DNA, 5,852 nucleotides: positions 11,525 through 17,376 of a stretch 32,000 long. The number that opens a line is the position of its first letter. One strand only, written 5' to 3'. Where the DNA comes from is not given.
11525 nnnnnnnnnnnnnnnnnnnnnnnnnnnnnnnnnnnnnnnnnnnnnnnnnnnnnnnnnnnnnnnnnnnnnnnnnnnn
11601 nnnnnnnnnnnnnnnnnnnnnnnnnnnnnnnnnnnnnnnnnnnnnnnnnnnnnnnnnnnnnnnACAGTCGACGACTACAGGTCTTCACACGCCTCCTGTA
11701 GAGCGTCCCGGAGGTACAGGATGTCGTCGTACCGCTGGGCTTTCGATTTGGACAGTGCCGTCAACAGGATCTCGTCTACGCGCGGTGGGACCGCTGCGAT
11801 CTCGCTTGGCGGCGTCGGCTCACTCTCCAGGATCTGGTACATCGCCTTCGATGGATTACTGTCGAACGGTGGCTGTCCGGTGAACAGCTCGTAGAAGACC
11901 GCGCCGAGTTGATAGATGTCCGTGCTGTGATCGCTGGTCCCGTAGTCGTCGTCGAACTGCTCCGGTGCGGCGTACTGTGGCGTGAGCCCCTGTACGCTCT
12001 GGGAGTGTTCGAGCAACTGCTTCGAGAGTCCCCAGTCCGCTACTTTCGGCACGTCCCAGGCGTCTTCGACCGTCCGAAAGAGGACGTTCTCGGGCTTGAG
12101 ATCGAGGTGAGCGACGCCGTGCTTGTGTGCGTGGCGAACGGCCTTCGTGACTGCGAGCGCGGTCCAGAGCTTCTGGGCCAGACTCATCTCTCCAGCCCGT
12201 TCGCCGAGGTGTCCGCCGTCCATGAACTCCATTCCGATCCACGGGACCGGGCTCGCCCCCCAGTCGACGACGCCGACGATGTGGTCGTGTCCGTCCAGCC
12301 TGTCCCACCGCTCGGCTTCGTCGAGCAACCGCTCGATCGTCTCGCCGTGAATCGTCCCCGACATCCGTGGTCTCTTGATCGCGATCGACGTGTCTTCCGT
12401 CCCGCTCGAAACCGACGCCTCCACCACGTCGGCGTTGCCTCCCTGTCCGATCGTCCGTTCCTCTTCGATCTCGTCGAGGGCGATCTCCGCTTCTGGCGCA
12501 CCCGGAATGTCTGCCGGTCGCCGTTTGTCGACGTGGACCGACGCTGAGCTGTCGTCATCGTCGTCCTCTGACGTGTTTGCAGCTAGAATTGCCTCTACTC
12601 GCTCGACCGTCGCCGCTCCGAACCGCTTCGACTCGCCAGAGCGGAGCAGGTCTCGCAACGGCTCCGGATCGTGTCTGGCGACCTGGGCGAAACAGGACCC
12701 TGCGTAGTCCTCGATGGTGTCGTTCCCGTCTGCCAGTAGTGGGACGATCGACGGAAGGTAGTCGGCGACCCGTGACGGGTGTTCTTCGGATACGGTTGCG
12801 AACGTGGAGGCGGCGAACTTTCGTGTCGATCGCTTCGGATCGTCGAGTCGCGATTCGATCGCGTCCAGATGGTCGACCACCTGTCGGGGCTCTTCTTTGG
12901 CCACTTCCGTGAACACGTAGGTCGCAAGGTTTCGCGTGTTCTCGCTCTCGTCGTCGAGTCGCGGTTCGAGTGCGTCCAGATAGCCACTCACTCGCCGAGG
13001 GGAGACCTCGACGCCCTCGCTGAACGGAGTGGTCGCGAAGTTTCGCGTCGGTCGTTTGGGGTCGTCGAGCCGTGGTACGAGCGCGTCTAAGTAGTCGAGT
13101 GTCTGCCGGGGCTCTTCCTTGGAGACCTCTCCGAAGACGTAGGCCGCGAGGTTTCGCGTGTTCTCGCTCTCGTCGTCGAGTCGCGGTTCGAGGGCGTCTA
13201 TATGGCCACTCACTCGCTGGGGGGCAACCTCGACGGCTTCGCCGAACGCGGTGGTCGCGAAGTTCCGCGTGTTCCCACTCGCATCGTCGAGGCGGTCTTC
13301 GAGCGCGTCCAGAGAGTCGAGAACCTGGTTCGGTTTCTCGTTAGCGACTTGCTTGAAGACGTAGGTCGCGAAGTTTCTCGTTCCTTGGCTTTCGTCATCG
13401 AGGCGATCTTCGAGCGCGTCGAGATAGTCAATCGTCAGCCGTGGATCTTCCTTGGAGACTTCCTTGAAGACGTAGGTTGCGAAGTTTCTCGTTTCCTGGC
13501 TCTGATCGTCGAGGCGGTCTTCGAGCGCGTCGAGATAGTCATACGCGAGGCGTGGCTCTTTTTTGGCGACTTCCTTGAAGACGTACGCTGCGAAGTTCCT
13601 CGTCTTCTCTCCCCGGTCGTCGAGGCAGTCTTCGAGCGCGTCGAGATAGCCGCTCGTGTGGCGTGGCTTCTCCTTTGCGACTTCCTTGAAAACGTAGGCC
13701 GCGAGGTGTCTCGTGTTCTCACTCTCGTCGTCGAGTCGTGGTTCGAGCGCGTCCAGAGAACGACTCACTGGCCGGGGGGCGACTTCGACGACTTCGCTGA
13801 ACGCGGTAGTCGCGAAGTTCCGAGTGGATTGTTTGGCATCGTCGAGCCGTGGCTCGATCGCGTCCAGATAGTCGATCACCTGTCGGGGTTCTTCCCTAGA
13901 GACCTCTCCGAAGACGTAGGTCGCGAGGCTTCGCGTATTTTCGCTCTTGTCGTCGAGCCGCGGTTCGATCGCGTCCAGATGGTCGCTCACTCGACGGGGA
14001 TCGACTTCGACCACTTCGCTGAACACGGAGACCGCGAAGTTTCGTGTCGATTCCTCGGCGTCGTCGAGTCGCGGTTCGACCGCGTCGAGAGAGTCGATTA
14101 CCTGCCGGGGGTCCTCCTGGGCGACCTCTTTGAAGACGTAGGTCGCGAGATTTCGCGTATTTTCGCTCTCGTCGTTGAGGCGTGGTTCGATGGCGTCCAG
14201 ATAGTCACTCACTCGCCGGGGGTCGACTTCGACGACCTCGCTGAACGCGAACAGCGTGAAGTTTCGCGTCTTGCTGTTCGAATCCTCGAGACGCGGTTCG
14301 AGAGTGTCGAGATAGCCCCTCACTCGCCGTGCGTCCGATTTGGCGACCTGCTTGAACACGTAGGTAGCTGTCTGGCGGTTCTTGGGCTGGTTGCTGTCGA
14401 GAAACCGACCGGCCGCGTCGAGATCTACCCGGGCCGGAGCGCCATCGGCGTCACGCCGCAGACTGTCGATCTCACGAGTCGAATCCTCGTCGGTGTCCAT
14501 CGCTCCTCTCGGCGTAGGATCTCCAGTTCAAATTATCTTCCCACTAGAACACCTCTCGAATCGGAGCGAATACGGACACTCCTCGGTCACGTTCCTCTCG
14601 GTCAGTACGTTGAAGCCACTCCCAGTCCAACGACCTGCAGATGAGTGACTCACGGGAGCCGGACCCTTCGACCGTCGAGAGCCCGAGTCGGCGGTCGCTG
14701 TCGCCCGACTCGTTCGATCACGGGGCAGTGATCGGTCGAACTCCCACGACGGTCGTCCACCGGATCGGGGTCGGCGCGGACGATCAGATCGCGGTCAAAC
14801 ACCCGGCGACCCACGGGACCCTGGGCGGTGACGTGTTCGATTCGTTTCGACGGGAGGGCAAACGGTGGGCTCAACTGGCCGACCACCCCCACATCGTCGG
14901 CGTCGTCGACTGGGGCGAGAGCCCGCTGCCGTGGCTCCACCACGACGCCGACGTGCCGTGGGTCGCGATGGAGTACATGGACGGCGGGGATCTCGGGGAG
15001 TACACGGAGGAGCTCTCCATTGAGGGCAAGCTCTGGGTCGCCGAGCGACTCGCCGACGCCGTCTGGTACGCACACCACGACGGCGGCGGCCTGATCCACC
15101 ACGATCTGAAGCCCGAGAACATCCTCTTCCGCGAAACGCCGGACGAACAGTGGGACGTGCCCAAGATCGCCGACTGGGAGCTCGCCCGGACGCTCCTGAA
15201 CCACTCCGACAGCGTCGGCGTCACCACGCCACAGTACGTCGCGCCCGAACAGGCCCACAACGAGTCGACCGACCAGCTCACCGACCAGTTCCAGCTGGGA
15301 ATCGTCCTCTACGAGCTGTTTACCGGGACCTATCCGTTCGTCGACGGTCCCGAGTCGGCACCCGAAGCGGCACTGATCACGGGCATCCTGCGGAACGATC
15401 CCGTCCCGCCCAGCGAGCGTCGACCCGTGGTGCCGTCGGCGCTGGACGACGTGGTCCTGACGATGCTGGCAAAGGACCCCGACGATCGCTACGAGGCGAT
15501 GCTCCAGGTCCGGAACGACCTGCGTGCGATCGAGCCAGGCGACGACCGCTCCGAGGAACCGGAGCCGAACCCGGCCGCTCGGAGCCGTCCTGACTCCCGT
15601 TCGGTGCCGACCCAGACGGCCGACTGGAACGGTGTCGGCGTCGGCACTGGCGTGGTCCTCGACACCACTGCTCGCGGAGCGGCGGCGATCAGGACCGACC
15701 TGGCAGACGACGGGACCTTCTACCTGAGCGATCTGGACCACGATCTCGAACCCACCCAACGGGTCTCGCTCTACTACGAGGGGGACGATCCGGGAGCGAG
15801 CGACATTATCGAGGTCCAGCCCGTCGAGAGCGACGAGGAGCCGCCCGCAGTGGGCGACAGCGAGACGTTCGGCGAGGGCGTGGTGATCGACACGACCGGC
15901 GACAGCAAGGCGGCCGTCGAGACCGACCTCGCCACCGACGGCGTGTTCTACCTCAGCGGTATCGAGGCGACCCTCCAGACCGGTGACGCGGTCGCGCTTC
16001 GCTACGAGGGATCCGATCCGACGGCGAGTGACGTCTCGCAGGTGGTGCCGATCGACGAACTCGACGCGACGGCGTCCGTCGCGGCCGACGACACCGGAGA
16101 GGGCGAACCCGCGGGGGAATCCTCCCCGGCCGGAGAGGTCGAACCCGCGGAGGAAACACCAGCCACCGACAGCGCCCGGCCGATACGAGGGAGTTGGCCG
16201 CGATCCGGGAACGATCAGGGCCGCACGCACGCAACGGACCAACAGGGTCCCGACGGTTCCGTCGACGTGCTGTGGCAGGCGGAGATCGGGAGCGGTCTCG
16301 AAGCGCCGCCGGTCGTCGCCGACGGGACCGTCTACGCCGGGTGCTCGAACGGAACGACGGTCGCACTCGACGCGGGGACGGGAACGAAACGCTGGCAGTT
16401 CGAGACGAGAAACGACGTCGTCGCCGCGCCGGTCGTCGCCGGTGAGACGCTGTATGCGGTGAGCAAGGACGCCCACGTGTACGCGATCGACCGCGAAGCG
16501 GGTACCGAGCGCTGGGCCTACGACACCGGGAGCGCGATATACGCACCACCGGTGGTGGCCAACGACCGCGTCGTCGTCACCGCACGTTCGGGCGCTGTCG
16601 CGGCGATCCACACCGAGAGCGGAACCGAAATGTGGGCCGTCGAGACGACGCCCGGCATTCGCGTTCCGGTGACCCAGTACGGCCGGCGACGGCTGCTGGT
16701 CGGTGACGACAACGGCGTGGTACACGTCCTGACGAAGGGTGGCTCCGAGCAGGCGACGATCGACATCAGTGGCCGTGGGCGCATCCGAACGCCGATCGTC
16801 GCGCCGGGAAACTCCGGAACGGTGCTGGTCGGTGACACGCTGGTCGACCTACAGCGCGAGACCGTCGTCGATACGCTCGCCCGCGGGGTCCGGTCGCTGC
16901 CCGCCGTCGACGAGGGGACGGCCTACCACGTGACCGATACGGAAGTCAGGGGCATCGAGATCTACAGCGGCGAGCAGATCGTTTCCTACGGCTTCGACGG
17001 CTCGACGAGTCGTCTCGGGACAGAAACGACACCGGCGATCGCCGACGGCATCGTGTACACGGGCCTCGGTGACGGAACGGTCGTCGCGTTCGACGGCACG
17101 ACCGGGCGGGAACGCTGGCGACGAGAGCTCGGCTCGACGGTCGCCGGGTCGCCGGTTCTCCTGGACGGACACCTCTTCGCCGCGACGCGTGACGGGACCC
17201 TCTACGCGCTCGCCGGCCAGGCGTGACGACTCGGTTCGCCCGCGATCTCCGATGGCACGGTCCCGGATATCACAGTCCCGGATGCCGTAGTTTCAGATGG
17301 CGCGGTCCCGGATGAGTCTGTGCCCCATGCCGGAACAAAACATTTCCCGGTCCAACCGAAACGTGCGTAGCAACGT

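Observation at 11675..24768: Candidate multi-component system: HEAT-kinase divergent from kinase-propeller, CbbQ/NorQ-type AAA+, HExxH-VWA and a 1485-aa HEAT protein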

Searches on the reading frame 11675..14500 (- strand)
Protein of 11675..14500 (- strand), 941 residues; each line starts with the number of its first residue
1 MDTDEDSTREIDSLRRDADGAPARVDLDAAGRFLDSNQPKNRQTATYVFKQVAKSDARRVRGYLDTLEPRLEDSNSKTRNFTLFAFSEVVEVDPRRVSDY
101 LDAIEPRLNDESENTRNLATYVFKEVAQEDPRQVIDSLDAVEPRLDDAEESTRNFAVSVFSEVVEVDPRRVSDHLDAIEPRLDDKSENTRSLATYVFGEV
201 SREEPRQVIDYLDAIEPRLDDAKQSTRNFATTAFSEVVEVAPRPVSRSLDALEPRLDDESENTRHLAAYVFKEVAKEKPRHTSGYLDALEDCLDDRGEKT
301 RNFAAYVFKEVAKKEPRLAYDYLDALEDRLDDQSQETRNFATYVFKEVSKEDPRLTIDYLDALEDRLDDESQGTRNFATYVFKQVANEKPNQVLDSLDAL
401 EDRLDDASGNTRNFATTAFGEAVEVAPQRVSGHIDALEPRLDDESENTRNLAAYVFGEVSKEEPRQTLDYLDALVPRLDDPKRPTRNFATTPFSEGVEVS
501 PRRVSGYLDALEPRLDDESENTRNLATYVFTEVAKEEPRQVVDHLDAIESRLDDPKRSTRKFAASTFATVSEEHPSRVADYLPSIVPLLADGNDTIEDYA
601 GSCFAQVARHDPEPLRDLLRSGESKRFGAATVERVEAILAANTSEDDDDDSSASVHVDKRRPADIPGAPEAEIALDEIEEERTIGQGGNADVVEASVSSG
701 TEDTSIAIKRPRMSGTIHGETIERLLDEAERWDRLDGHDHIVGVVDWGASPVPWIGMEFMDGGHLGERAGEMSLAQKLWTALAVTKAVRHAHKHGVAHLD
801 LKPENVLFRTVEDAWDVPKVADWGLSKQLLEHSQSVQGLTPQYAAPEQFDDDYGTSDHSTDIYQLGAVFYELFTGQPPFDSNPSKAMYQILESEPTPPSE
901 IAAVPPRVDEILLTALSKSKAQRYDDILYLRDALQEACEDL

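Call 4: search_protein_families(library=pfam, proteins=[window:11675-14500:-], max_evalue=0.01)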
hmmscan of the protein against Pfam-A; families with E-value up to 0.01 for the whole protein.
window:11675-14500:- (941 aa): 20 families
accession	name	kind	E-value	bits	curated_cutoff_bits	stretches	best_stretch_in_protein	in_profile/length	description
PF13513.12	HEAT_EZ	-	2.8e-39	133.3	27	4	411-458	3-54/55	HEAT-like repeat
PF12717.13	Cnd1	-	1.8e-35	122.8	26.4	4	245-322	19-96/162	non-SMC mitotic condensation complex subunit 1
PF00069.31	Pkinase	-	3.7e-31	108.9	31.7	1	679-892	2-211/263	Protein kinase domain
PF07714.23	PK_Tyr_Ser-Thr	-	4.7e-22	79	23.1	1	679-923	2-248/258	Protein tyrosine and serine/threonine kinase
PF02985.28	HEAT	-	4.5e-18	64.1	23.5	0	249-276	2-29/31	HEAT repeat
PF20168.4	PDS5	-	7.3e-14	51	27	2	38-236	181-386/1053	Sister chromatid cohesion protein PDS5 protein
PF25786.1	HEAT_GCN1_C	-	8.6e-14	52.3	27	0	211-295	28-119/151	GCN1-like, C-terminal HEAT repeats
PF13646.12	HEAT_2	-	5.4e-13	49.5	27.7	1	398-485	2-78/88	HEAT repeats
PF22928.2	INTS1_R4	-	1.8e-12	47.5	27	0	249-300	35-86/102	Integrator complex subunit 1, R4 domain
PF01602.26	Adaptin_N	-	1.1e-11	44.5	37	1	50-278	67-296/524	Adaptin N terminal region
PF24987.1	HEAT_EF3_N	-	7.2e-08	33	32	0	508-591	67-152/169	EF3 N-terminal HEAT repeat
PF21505.3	RPN2_N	-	1.7e-07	31.4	27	0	145-197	10-62/296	26S proteasome subunit RPN2, N-terminal domain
PF24722.1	DUF7674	-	7.2e-07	29.7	27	0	264-336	31-102/111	Domain of unknown function (DUF7674)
PF12054.13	DUF3535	-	4.2e-06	26.7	26.2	0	225-296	104-185/448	Domain of unknown function (DUF3535)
PF12348.14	CLASP_N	-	7.6e-06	26.1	27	0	548-620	135-216/227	CLASP N terminal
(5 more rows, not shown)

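Call 5: search_protein_families(library=ncbifam, proteins=[window:11675-14500:-], max_evalue=0.01)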
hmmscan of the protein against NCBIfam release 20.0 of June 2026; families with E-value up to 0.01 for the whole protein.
window:11675-14500:- (941 aa): 17 families
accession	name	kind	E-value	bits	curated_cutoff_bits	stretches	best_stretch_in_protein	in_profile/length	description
NF033483.0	PknB_PASTA_kin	equivalog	1.6e-43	149.6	450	1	682-938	13-269/563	Stk1 family PASTA domain-containing Ser/Thr kinase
NF047741.1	antiphage_MADS6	equivalog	7.1e-26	90.9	460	2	769-938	293-461/612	methylation-associated defense system protein kinase MAD6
NF045662.1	DVU0298_fam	equivalog_domain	9.2e-16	58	75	0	415-471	128-184/213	DVU0298 family protein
NF052427.1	StpK7MSMEG_1200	equivalog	1.5e-15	56.7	900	1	722-938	51-269/601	serine/threonine protein kinase StpK7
NF038150.1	lanthi_synth_IV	equivalog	9.2e-15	54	650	1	765-936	288-455/851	class IV lanthionine synthetase LanL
TIGR03903.1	TOMM_kin_cyc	equivalog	2.5e-14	52.1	705.75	1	706-923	6-233/1267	TOMM system kinase/cyclase fusion protein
NF033442.0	BREX_PglW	equivalog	4.7e-13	47.8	990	1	765-940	302-489/1391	BREX system serine/threonine kinase PglW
NF009651.0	PRK13184.1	equivalog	3.7e-12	45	839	1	783-936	121-289/932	serine/threonine-protein kinase PknD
NF053615.1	SerThrKinAfsKStmc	equivalog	9.9e-11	41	1300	1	750-895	84-230/809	protein serine/threonine kinase AfsK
NF040582.1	STY4528_fam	equivalog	1e-08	35.6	130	0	506-565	119-179/323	STY4528 family pathogenicity island replication protein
NF043056.1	T4SS_LegK1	equivalog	1e-05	24.4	550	1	767-873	180-284/516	Dot/Icm T4SS effector kinase LegK1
NF038151.1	lanthi_synth_III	equivalog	1.7e-05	23.4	575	1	782-875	343-425/833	class III lanthionine synthetase LanKC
NF012209.1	LEPR-8K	domain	2.9e-05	23.5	17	0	433-441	2-10/24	LEPR-XLL domain-containing protein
NF008464.0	PRK11352.1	equivalog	4.1e-05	23.9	133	0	55-74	13-32/91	formaldehyde-responsive transcriptional repressor FrmR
NF041845.1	lipo_FAD_I_fam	domain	7.9e-05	23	35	0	86-121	65-100/111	FAD-I family protein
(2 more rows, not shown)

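Call 27: search_protein_families(library=padloc, proteins=[window:11675-14500:-], max_evalue=0.001)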
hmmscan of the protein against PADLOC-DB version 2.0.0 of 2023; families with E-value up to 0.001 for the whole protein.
window:11675-14500:- (941 aa): 32 families (the best 25 are shown)
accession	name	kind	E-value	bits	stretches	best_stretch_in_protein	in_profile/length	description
PDLC04042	PD-T4-6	-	2.3e-43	146.9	1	678-938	11-273/292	-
PDLC04138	mad6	-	1.7e-39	134.3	1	670-939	45-315/659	mads_6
PDLC04061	PD-T4-6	-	3.6e-38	130.3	1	681-939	21-285/510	-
PDLC04053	PD-T4-6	-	9.8e-38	128.3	1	682-939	15-273/311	-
PDLC04060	PD-T4-6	-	3.1e-34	116.7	1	683-936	15-268/486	-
PDLC04043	PD-T4-6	-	6.2e-31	105.9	1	683-940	22-280/452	-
PDLC04039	PD-T4-6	-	9.1e-31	105.3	1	681-937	19-275/458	-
PDLC04040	PD-T4-6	-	3.5e-30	103.2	1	724-938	40-266/547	-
PDLC04047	PD-T4-6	-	5.1e-30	102.7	1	682-937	16-272/327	-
PDLC04041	PD-T4-6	-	7.6e-30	102.5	1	681-937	33-293/443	-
PDLC04054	PD-T4-6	-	1.4e-29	101.6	1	681-934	15-270/347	-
PDLC04052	PD-T4-6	-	2.6e-29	100.8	1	722-932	53-271/496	-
PDLC04048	PD-T4-6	-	2.9e-28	97.3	1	683-936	17-271/354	-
PDLC04057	PD-T4-6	-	7.3e-25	85.9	1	682-937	14-270/443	-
PDLC01088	C3a189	-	2.9e-23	80.3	1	681-927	2-251/840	kinase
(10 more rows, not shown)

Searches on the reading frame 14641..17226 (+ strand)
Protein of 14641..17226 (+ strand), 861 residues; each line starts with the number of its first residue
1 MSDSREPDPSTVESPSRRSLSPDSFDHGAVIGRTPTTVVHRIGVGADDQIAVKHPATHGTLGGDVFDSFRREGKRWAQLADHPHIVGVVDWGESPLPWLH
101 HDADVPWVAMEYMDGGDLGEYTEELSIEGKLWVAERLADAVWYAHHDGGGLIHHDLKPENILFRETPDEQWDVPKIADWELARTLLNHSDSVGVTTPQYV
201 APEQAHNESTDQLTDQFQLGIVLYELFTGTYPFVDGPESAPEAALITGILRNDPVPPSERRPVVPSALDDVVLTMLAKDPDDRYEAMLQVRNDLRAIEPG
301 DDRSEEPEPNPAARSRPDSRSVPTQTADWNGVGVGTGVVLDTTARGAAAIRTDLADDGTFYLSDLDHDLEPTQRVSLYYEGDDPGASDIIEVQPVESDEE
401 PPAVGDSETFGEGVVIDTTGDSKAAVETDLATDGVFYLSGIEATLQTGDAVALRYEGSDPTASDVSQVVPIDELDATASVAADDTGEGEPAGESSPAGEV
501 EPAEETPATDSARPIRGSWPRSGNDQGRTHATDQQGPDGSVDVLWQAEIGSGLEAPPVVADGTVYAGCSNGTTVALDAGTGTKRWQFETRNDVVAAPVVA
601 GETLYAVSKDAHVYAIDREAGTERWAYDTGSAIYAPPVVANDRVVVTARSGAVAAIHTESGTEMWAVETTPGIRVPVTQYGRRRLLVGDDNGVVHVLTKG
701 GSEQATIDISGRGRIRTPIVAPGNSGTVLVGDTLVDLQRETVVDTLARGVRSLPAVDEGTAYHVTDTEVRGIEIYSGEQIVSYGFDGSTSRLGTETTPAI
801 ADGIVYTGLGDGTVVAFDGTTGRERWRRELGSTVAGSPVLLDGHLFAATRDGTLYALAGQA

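Call 4: search_protein_families(library=pfam, proteins=[window:14641-17226:+], max_evalue=0.01)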
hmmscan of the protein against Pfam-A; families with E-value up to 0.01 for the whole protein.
window:14641-17226:+ (861 aa): 8 families
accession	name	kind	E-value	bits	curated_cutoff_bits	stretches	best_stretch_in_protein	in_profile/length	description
PF13360.13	PQQ_2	-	5.4e-33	115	27.6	3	543-630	15-102/233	Outer membrane protein assembly factor BamB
PF13570.13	Beta-prop_ACSF4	-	4.2e-31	109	133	2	542-711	40-214/329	Beta-alanine-activating enzyme, beta-propeller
PF00069.31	Pkinase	-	1.1e-28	100.8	31.7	1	43-287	20-255/263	Protein kinase domain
PF01011.28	PQQ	-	2.4e-20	73.2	26.7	3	552-591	48-87/595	Glucose/ethanol/alcohol dehydrogenase, beta-propeller domain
PF07714.23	PK_Tyr_Ser-Thr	-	1.8e-15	57.4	23.1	1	48-283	29-248/258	Protein tyrosine and serine/threonine kinase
PF23754.1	Beta-prop_IP5PC_F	-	0.00018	21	27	0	554-619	292-356/392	IP5P C-F beta-propeller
PF22708.2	S1CSD-TOTE-1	-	0.0018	18.1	27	0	431-458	28-55/65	S1/CSD-like domain 1 of the TOTE conflict systems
PF20067.5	SSL_N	-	0.0029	17.9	18.9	0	801-816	30-45/46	Strictosidine synthase-like, N-terminal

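Call 5: search_protein_families(library=ncbifam, proteins=[window:14641-17226:+], max_evalue=0.01)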
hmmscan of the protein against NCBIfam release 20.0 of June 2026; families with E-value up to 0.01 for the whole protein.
window:14641-17226:+ (861 aa): 16 families
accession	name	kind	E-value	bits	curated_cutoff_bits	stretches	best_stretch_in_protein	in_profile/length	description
NF033483.0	PknB_PASTA_kin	equivalog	7.4e-46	157.3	450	1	50-308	35-279/563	Stk1 family PASTA domain-containing Ser/Thr kinase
TIGR03300.1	assembly_YfgL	equivalog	7.8e-37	126.8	285.2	2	537-670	36-174/377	outer membrane protein assembly factor BamB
NF053615.1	SerThrKinAfsKStmc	equivalog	1e-34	120.4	1300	4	555-663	699-806/809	protein serine/threonine kinase AfsK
NF008351.0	PRK11138.1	equivalog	4.6e-24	84.6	423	3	543-698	46-221/394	outer membrane protein assembly factor BamB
NF047741.1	antiphage_MADS6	equivalog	6.8e-23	81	460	2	125-313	296-477/612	methylation-associated defense system protein kinase MAD6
NF052427.1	StpK7MSMEG_1200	equivalog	1.8e-20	72.9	900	1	65-297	50-268/601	serine/threonine protein kinase StpK7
TIGR03075.1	PQQ_enz_alc_DH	subfamily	8e-17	61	480.05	2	548-672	56-202/530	PQQ-dependent dehydrogenase, methanol/ethanol family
NF009651.0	PRK13184.1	equivalog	4e-14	51.5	839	1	120-296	105-289/932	serine/threonine-protein kinase PknD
TIGR04528.1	acido_non_PQQ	subfamily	1.3e-13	50.5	650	2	550-672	47-184/493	acido-empty-quinoprotein group A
NF033442.0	BREX_PglW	equivalog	1.7e-13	49.3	990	1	119-312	303-502/1391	BREX system serine/threonine kinase PglW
TIGR03903.1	TOMM_kin_cyc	equivalog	6.7e-13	47.4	705.75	1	66-298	22-248/1267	TOMM system kinase/cyclase fusion protein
TIGR03074.1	PQQ_membr_DH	subfamily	1.2e-08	33.3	832.65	0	595-632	207-244/783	membrane-bound PQQ-dependent dehydrogenase, glucose/quinate/shikimate family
NF038151.1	lanthi_synth_III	equivalog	3.3e-05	22.5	575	1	131-234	339-430/833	class III lanthionine synthetase LanKC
NF053768.1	CIS12_fam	equivalog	5.1e-05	22.1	860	1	587-709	40-165/715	CIS12 family contractile injection system protein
NF011464.0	PRK14879.1-7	equivalog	0.00089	19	246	1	108-165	83-138/221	Kae1-associated kinase Bud32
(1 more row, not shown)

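Call 27: search_protein_families(library=padloc, proteins=[window:14641-17226:+], max_evalue=0.001)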
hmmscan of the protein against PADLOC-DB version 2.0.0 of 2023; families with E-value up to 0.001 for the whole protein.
window:14641-17226:+ (861 aa): 28 families (the best 25 are shown)
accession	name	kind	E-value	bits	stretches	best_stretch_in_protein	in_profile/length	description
PDLC04042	PD-T4-6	-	5.3e-44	149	1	25-306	11-281/292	-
PDLC04053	PD-T4-6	-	1.8e-42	143.9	1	46-317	33-293/311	-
PDLC04061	PD-T4-6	-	2e-40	137.8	1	67-324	61-284/510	-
PDLC04040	PD-T4-6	-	5.3e-39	132.4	1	68-307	40-275/547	-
PDLC04054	PD-T4-6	-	8.1e-39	132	1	45-326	33-299/347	-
PDLC04052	PD-T4-6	-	1e-38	131.8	1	68-307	55-286/496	-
PDLC04060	PD-T4-6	-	2.6e-37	126.9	1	60-302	46-274/486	-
PDLC04043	PD-T4-6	-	8.9e-36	121.9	1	49-297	42-277/452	-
PDLC04138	mad6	-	7.6e-35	118.9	1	62-319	92-335/659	mads_6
PDLC04048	PD-T4-6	-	1.3e-32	111.5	1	49-308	38-282/354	-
PDLC04047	PD-T4-6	-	4.3e-32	109.5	1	29-305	16-280/327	-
PDLC04039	PD-T4-6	-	7.5e-31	105.6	1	67-287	59-265/458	-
PDLC04057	PD-T4-6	-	8.6e-30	102.1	1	67-309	53-281/443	-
PDLC04041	PD-T4-6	-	6.4e-29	99.4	1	39-320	44-294/443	-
PDLC01088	C3a189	-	4.7e-24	83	1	48-320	23-267/840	kinase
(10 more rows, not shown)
